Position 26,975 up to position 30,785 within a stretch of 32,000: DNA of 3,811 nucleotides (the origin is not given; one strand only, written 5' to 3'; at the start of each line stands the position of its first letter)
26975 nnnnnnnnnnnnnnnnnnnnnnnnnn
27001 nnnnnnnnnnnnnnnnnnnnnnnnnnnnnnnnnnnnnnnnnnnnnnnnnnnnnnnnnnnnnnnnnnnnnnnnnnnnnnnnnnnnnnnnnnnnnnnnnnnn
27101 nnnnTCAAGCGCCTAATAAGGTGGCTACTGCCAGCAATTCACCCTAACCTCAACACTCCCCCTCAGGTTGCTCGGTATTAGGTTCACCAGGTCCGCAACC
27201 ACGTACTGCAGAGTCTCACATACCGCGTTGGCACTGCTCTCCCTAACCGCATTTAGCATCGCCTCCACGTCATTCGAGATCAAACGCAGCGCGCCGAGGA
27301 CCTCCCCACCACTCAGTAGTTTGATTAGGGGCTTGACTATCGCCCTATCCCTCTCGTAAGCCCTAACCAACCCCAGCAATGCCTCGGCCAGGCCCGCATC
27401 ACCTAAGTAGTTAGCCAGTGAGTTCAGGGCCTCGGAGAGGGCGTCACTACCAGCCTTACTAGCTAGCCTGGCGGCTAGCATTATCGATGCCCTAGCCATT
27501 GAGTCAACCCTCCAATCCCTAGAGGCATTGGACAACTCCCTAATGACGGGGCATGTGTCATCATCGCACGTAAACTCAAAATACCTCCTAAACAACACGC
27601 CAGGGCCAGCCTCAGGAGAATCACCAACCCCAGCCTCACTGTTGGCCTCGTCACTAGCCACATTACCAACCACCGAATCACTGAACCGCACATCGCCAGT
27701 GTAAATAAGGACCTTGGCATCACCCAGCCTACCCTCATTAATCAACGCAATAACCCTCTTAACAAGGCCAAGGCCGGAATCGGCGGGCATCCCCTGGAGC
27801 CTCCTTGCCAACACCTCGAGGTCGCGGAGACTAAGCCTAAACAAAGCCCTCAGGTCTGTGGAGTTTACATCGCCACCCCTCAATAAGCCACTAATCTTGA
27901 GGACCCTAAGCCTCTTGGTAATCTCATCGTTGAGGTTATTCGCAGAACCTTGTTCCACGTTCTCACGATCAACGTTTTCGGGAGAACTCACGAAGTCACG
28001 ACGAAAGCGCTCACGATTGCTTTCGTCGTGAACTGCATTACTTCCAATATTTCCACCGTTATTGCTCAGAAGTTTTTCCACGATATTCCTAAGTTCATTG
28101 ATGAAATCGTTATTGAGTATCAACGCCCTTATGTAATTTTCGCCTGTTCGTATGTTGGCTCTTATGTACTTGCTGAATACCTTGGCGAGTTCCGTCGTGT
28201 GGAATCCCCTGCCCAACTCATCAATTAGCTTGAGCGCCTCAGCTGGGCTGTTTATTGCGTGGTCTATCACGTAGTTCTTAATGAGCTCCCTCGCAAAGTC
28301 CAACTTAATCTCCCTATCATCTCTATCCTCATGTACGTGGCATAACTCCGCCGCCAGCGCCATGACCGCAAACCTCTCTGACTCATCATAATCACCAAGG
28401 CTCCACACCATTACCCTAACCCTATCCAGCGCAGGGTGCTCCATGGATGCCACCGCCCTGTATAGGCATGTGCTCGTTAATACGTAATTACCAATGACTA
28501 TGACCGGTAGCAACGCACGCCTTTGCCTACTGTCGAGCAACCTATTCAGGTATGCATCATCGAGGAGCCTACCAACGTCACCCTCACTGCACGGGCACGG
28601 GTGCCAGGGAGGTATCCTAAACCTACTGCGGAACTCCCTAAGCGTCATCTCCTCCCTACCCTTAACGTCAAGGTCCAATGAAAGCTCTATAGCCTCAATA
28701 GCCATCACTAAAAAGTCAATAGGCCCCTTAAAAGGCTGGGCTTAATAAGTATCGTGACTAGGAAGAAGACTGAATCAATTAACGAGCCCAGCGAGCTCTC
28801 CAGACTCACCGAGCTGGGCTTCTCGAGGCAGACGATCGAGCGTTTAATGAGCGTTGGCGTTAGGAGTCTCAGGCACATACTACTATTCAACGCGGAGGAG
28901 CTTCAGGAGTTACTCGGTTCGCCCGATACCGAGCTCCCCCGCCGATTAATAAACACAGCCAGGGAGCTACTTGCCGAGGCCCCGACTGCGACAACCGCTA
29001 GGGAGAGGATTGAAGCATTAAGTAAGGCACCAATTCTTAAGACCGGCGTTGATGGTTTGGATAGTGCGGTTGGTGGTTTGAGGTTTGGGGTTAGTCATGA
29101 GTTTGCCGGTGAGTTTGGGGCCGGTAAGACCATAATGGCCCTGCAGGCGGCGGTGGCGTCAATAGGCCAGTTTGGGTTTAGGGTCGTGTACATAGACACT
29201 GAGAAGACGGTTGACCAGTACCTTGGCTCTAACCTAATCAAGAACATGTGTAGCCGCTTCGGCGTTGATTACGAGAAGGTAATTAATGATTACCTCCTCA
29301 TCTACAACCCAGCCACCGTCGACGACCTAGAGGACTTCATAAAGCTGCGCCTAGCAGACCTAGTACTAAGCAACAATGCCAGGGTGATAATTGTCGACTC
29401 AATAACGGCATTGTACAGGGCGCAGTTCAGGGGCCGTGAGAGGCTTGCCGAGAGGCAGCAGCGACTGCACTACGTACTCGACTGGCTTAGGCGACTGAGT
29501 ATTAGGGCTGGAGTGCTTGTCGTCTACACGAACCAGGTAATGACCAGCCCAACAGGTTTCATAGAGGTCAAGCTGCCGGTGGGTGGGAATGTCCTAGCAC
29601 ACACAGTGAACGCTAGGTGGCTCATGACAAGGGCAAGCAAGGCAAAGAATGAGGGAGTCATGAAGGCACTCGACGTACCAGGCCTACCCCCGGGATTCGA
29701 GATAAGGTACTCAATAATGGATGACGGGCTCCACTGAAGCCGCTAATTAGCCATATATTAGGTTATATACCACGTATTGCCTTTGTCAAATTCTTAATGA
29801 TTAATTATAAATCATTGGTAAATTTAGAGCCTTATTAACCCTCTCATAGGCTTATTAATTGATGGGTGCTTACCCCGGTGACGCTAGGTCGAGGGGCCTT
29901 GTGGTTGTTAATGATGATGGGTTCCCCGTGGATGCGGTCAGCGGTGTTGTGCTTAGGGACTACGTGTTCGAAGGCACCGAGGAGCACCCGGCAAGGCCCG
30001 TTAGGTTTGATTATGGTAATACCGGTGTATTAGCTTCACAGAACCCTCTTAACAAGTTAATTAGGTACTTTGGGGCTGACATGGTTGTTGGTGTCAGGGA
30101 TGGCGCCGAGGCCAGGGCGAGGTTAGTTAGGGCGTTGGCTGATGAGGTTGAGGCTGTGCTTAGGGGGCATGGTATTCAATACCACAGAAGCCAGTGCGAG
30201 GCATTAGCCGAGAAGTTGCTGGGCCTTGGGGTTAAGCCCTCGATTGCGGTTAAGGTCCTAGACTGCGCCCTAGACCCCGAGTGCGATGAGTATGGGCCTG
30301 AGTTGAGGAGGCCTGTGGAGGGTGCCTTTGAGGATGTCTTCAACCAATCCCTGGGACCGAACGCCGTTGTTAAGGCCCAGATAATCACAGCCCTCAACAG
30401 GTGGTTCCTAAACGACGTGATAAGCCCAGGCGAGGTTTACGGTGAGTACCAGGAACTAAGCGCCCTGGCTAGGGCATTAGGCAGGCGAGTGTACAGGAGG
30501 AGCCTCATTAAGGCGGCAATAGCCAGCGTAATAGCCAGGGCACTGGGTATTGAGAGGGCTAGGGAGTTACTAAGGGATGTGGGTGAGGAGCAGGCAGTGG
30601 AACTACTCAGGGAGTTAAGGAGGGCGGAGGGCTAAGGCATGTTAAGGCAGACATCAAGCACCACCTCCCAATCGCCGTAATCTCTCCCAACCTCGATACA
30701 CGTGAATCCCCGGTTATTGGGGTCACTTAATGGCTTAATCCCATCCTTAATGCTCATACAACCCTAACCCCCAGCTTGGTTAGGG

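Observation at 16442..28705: Type IV pilus-like module joined to VirB4/VirB6/VirB2-like components: candidate Thermoproteales DNA-transfer (Ced/Ted/Ups-like) machine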

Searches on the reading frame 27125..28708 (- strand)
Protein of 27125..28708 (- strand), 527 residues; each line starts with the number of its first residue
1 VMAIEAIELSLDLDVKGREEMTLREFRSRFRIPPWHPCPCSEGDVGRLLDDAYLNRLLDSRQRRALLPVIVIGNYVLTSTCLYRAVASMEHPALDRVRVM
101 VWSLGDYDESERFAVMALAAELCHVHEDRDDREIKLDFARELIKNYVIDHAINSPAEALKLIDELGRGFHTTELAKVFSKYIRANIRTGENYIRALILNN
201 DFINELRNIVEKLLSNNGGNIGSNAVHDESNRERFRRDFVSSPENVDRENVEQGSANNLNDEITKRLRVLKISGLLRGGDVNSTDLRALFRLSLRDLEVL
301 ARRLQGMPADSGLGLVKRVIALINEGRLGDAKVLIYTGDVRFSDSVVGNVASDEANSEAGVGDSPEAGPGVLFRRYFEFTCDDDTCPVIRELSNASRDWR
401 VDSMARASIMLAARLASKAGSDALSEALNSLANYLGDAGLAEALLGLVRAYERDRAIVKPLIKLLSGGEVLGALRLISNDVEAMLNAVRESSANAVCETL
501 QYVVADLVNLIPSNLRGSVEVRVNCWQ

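Call 4: search_protein_families(library=pfam, max_evalue=0.1, proteins=[window:27125-28708:-])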
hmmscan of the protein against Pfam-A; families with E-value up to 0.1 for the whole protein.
window:27125-28708:- (527 aa): 0 families

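Call 53: search_protein_families(library=ncbifam, max_evalue=0.01, proteins=[window:27125-28708:-])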
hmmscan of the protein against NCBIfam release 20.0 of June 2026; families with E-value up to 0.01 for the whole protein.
window:27125-28708:- (527 aa): 0 families

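Call 54: search_protein_families(library=phrogs, max_evalue=0.01, proteins=[window:27125-28708:-])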
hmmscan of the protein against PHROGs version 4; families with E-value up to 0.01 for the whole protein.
window:27125-28708:- (527 aa): 0 families

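Call 79: search_solved_structures(query=window:27125-28708:-, max_evalue=10)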
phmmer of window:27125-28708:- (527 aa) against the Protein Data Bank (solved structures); distinct sequences matched with E-value up to 10: 0.

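Call 109: search_protein_families(library=padloc, max_evalue=0.001, proteins=[window:27125-28708:-])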
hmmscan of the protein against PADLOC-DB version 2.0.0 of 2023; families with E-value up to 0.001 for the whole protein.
window:27125-28708:- (527 aa): 0 families

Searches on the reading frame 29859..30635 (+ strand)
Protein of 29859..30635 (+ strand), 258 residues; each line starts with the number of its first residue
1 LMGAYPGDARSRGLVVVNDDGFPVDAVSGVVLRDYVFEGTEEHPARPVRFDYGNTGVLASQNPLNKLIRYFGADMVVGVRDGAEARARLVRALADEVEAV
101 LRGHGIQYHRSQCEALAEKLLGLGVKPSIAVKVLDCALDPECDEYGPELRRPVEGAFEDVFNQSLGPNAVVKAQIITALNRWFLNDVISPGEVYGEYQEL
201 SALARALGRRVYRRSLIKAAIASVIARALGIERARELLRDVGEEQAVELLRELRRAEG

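Call 6: search_protein_families(library=pfam, max_evalue=0.1, proteins=[window:29859-30635:+])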
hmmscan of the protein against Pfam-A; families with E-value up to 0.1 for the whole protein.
window:29859-30635:+ (258 aa): 1 family
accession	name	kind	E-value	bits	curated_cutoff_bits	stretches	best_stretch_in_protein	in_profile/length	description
PF19551.4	DUF6074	-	0.013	16.2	27.2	1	84-127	11-54/83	Family of unknown function (DUF6074)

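Call 54: search_protein_families(library=phrogs, max_evalue=0.01, proteins=[window:29859-30635:+])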
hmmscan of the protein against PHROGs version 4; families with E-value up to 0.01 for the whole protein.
window:29859-30635:+ (258 aa): 0 families

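Call 99: search_protein_families(library=ncbifam, max_evalue=0.01, proteins=[window:29859-30635:+])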
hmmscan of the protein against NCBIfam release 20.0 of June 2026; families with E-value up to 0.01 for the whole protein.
window:29859-30635:+ (258 aa): 0 families
